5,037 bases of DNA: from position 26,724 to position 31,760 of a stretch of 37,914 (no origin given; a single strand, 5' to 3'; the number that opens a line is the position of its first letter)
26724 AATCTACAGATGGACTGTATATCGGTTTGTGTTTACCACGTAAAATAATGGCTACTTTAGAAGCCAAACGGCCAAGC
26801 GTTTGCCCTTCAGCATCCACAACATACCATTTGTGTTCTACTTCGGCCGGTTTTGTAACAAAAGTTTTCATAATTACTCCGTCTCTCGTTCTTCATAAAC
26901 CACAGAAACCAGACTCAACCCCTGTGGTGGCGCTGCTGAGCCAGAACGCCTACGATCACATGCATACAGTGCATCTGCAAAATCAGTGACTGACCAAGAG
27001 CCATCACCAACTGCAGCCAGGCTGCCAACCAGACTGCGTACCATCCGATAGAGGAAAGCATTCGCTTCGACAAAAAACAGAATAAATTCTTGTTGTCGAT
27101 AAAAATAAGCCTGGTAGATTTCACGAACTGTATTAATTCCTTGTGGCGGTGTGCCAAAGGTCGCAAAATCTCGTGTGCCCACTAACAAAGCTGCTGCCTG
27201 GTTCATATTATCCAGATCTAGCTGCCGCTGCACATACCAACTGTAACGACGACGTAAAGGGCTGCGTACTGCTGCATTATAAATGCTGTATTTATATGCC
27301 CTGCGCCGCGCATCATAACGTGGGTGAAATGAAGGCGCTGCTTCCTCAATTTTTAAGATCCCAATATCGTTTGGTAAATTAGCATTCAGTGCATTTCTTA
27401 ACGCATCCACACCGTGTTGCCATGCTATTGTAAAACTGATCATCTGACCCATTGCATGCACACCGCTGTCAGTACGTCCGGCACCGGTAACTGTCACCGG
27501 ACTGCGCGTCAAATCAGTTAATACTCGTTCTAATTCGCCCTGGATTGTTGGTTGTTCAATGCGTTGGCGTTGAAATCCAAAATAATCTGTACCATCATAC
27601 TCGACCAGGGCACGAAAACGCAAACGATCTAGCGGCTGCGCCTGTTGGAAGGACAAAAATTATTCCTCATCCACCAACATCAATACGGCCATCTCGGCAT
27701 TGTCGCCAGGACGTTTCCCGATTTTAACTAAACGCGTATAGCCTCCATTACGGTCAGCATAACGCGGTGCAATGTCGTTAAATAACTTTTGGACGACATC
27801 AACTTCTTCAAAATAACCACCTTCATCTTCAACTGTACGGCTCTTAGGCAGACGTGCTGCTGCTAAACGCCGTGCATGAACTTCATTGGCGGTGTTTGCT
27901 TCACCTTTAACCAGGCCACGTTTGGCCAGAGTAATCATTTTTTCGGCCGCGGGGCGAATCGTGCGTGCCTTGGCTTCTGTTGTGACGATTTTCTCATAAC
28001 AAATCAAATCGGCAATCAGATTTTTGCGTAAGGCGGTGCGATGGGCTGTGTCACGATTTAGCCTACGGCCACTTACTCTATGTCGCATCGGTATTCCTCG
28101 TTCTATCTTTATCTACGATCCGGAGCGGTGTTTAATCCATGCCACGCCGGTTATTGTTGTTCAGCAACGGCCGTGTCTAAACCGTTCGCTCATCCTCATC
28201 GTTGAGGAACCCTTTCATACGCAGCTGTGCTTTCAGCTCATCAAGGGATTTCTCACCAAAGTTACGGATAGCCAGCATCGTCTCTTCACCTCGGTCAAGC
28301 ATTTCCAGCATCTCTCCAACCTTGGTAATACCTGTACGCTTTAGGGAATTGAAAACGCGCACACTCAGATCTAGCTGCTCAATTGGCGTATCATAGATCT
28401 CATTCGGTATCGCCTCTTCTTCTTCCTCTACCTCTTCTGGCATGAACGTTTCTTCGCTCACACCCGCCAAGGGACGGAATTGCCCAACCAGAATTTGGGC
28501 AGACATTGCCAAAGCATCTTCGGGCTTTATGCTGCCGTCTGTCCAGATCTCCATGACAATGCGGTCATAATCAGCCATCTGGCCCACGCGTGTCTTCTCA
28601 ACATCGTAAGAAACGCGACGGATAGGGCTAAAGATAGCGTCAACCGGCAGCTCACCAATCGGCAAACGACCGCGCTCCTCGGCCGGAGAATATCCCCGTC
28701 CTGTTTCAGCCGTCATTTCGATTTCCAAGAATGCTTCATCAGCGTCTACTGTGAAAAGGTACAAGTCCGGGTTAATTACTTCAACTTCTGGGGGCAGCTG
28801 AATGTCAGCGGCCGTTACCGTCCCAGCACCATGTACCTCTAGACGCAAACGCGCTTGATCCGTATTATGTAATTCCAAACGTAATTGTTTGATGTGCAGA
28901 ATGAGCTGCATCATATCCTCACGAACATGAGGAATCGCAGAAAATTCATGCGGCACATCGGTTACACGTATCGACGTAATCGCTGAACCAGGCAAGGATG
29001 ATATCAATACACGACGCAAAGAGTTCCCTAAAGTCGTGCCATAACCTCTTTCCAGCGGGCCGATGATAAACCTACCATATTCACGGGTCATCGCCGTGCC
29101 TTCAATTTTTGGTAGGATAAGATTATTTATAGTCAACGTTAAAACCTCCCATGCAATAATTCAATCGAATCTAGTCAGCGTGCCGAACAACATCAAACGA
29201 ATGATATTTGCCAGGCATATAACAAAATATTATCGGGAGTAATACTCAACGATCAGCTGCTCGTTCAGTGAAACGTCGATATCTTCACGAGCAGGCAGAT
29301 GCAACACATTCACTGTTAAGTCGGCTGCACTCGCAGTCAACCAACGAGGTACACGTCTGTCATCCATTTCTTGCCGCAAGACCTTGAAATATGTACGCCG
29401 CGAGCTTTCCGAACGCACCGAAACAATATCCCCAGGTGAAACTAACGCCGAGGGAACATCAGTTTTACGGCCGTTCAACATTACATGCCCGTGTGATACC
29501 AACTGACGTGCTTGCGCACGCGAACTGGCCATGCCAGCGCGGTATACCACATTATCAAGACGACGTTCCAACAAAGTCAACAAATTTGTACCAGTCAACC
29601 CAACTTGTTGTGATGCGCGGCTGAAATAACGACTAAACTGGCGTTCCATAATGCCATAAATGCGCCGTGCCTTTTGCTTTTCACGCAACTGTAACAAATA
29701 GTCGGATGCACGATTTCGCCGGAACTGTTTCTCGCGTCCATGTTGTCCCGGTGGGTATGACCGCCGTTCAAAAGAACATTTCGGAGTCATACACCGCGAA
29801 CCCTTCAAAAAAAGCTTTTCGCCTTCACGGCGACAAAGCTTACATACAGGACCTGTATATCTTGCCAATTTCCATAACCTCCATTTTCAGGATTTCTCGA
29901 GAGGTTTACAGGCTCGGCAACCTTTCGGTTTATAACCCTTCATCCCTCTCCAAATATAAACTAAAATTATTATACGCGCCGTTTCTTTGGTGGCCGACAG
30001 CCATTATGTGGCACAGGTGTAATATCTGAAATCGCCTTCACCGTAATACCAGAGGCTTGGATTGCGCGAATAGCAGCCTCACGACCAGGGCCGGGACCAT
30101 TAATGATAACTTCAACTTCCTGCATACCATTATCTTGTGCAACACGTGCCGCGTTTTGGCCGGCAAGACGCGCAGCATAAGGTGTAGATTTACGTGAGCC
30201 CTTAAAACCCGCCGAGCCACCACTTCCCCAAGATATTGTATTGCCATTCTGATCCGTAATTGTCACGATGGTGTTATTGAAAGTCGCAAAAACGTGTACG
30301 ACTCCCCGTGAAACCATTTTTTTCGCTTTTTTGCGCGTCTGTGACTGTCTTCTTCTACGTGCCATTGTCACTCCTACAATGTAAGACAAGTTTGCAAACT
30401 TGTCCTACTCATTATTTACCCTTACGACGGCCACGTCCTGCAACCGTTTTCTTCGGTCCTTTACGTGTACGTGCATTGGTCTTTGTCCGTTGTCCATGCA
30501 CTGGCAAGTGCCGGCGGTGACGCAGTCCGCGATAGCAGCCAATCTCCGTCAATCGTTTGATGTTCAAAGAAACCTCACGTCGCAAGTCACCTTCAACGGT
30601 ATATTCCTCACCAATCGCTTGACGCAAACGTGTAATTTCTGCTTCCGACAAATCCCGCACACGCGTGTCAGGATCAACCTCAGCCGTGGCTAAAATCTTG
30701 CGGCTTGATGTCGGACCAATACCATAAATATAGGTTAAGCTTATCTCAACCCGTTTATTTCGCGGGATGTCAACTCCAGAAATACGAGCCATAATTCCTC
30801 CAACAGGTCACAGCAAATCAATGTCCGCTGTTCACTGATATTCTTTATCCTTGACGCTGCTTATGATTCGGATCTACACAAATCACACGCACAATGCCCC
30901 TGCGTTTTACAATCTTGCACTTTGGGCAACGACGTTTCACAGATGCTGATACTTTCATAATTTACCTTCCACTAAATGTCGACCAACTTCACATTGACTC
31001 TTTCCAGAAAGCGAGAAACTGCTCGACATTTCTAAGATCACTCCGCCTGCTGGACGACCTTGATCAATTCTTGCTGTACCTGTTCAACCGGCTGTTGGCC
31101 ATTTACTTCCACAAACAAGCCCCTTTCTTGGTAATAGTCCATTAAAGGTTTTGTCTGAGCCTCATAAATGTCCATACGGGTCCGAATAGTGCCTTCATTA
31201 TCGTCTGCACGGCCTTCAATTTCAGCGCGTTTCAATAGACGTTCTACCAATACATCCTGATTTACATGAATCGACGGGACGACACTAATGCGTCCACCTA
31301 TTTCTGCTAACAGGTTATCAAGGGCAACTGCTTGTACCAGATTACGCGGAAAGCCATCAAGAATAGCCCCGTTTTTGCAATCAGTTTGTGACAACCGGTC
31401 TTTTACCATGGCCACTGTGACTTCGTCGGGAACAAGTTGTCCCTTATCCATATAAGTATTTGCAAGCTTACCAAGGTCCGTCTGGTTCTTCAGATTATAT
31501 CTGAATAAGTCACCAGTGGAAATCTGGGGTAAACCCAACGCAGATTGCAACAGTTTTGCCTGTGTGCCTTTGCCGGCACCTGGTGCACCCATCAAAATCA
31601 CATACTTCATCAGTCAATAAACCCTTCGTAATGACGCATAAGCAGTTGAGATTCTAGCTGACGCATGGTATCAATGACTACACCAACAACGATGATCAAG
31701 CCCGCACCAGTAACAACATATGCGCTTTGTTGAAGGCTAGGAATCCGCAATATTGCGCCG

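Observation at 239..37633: HIP-like element: the palindromic octamer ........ is iterated at least 47 times, far above chance, inside genes in every reading phase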

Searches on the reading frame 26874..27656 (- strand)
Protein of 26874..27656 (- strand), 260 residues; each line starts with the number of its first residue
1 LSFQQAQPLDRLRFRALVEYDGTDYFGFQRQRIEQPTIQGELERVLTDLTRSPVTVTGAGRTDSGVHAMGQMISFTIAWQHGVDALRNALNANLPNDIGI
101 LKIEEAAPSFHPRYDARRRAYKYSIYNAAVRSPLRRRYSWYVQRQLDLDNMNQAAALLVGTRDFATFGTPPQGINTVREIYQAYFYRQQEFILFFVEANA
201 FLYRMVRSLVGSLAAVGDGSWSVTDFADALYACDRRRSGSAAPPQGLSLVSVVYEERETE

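Call 55: search_protein_families(library=ncbifam, proteins=[window:26874-27656:-])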
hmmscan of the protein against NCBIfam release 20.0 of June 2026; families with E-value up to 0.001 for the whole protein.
window:26874-27656:- (260 aa): 2 families
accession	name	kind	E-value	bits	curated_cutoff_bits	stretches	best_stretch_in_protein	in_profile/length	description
TIGR00071.1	hisT_truA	equivalog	4.6e-54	183.5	142.85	1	15-248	4-227/228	tRNA pseudouridine(38-40) synthase TruA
NF000622.1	PRK00021.3-3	equivalog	1.5e-32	113.2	308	1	18-257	5-230/265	tRNA pseudouridine(38-40) synthase TruA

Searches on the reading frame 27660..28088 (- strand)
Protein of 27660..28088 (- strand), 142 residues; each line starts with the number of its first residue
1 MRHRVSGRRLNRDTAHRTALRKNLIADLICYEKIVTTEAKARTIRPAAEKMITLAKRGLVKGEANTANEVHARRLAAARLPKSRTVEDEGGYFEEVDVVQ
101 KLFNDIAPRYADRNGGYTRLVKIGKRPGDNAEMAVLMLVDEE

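Call 55: search_protein_families(library=ncbifam, proteins=[window:27660-28088:-])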
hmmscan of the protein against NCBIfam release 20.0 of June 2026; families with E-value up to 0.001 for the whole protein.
window:27660-28088:- (142 aa): 2 families
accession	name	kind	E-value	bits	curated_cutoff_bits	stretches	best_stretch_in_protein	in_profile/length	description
TIGR00059.1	L17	equivalog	1.7e-36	124.9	70.05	1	7-140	2-112/112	50S ribosomal protein L17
NF051448.1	50S_L17_sunset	exception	9.8e-32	110.5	280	1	6-141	6-118/229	50S ribosomal protein L17, sunset domain variant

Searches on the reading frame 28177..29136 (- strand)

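Call 55: search_protein_families(library=ncbifam, proteins=[window:28177-29136:-])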
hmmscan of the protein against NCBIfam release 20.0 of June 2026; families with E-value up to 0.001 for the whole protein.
window:28177-29136:- (319 aa): 9 families
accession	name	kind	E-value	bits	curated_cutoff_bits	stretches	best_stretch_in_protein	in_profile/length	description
NF003519.0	PRK05182.2-5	equivalog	6.7e-109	363.7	277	1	11-313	12-315/320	DNA-directed RNA polymerase subunit alpha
NF003515.0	PRK05182.2-1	equivalog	3.8e-101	338.5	406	1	9-308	7-306/314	DNA-directed RNA polymerase subunit alpha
TIGR02027.1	rpoA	equivalog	2.2e-98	329.1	227.8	1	20-306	1-289/298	DNA-directed RNA polymerase subunit alpha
NF003513.0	PRK05182.1-2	equivalog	1.3e-94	316.8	302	1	11-309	17-312/338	DNA-directed RNA polymerase subunit alpha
NF003516.0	PRK05182.2-2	equivalog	7.6e-93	311.1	353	1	17-306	17-300/315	DNA-directed RNA polymerase subunit alpha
NF003518.0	PRK05182.2-4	equivalog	1.4e-87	293.8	523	1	9-309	7-305/312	DNA-directed RNA polymerase subunit alpha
NF003514.0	PRK05182.1-4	equivalog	4e-84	282.1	434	1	9-309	7-305/338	DNA-directed RNA polymerase subunit alpha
NF003517.0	PRK05182.2-3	equivalog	1.4e-75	254.4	356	1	14-310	17-316/344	DNA-directed RNA polymerase subunit alpha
NF001988.0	PRK00783.1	equivalog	4.9e-07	29.7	153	0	30-150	19-148/266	DNA-directed RNA polymerase subunit D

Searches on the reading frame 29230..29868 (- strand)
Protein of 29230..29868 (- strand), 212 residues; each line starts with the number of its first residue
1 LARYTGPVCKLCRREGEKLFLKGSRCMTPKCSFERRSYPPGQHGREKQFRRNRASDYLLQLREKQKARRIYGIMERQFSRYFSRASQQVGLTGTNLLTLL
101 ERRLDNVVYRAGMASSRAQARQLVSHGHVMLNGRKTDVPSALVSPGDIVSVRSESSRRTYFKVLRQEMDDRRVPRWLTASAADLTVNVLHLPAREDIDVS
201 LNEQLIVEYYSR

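Call 55: search_protein_families(library=ncbifam, proteins=[window:29230-29868:-])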
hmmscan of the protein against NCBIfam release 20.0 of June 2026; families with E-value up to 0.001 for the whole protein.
window:29230-29868:- (212 aa): 8 families
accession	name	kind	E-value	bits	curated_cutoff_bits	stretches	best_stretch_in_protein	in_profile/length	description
NF003717.0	PRK05327.1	equivalog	1.5e-78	263.3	116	1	1-212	1-202/202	30S ribosomal protein S4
TIGR01017.1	rpsD_bact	equivalog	8e-71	237.9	177.2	1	3-212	1-200/200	30S ribosomal protein S4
NF003139.0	PRK04051.1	equivalog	1.2e-16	61.1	138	1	98-146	99-147/179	30S ribosomal protein S4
TIGR01018.1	uS4_arch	equivalog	2.3e-12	47.1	82.25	1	96-144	98-146/162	30S ribosomal protein S4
TIGR00478.1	tly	subfamily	3.4e-06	26.6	185.8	1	103-164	1-64/228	TlyA family rRNA (cytidine-2'-O)-methyltransferase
TIGR00005.1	rluA_subfam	subfamily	0.00038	19.9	192.7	1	101-168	5-73/298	RluA family pseudouridine synthase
NF007673.0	PRK10348.1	equivalog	0.00073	19.7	148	0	101-161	8-67/133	ribosome-associated heat shock protein Hsp15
NF049952.1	23rRNACMtaseTlyA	equivalog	0.00073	19.1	250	0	103-154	2-54/236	23S rRNA (cytidine-2'-O)-methyltransferase TlyA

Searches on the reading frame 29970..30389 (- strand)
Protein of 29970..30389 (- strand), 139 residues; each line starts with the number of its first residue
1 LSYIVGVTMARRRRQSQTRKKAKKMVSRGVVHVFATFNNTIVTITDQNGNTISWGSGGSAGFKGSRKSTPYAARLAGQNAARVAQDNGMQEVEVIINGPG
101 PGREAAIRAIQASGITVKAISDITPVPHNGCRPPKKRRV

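Call 55: search_protein_families(library=ncbifam, proteins=[window:29970-30389:-])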
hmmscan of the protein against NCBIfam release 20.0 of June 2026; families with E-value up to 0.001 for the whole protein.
window:29970-30389:- (139 aa): 4 families
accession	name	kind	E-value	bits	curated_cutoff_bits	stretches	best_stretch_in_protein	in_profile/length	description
NF003698.1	PRK05309.1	equivalog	5.5e-57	191.4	111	1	19-138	1-120/120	30S ribosomal protein S11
TIGR03632.1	uS11_bact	equivalog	1.3e-54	183.6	154.5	1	20-136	1-117/117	30S ribosomal protein S11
NF007176.0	PRK09607.1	equivalog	2.3e-27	95.8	182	1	23-138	4-128/132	30S ribosomal protein S11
TIGR03628.1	arch_S11P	equivalog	1.9e-23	83.2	182.35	1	29-134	3-117/117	30S ribosomal protein S11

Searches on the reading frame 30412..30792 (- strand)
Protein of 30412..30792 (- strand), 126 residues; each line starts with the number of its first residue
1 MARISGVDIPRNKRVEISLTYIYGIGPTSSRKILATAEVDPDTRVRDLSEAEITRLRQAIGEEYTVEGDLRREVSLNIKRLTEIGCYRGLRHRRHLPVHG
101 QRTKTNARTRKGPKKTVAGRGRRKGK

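Call 55: search_protein_families(library=ncbifam, proteins=[window:30412-30792:-])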
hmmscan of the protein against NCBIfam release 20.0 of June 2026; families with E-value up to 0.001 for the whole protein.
window:30412-30792:- (126 aa): 3 families
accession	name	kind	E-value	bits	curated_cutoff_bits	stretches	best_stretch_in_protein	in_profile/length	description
TIGR03631.1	uS13_bact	equivalog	1.4e-54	183.4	130.45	1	3-115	1-113/113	30S ribosomal protein S13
NF003140.0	PRK04053.1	equivalog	3.3e-21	76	159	2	2-63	13-73/157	30S ribosomal protein S13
TIGR03629.1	uS13_arch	equivalog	2.1e-20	73.5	175.55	2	64-110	89-135/144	30S ribosomal protein S13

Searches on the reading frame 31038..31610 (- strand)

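Call 55: search_protein_families(library=ncbifam, proteins=[window:31038-31610:-])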
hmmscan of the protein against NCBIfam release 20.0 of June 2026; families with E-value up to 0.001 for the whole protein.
window:31038-31610:- (190 aa): 22 families
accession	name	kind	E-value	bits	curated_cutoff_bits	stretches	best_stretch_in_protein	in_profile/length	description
NF001381.0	PRK00279.1-3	equivalog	7.2e-72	241.1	187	1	4-188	3-187/188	adenylate kinase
NF001380.0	PRK00279.1-2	equivalog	5.6e-69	231.8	251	2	4-129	3-128/216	adenylate kinase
NF002700.0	PRK02496.1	equivalog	6e-66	221.6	262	1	1-187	1-183/184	adenylate kinase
NF011101.0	PRK14528.1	equivalog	9.9e-63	211.2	195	1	1-184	1-184/187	adenylate kinase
TIGR01351.1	adk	subfamily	4.6e-61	206.1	168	2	4-129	2-128/212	adenylate kinase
NF011100.0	PRK14527.1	equivalog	1.9e-60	203.7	154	1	2-186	7-190/191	adenylate kinase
NF011105.0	PRK14532.1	equivalog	1.6e-55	187.6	162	1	4-188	3-187/189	adenylate kinase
NF001379.0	PRK00279.1-1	equivalog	1.1e-51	175.3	268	2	4-128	3-123/216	adenylate kinase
NF011104.0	PRK14531.1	equivalog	1.7e-51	174.5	160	1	4-185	5-181/183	adenylate kinase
NF001382.0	PRK00279.1-4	equivalog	2.7e-50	170.9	334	2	4-128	3-128/212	adenylate kinase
NF010381.0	PRK13808.1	equivalog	1.8e-48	165.6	426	1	4-186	3-191/335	adenylate kinase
NF001385.0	PRK00279.2-3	equivalog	1.4e-44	152.2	315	2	3-128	6-130/213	adenylate kinase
NF001386.0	PRK00279.2-4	equivalog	1.6e-42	145.6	256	2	1-128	2-130/220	adenylate kinase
NF011099.0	PRK14526.1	equivalog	1.1e-40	139.6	223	2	4-127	3-121/211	adenylate kinase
TIGR01359.1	UMP_CMP_kin_fam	subfamily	1.3e-39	136.1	207.6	1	5-186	3-184/185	UMP-CMP kinase family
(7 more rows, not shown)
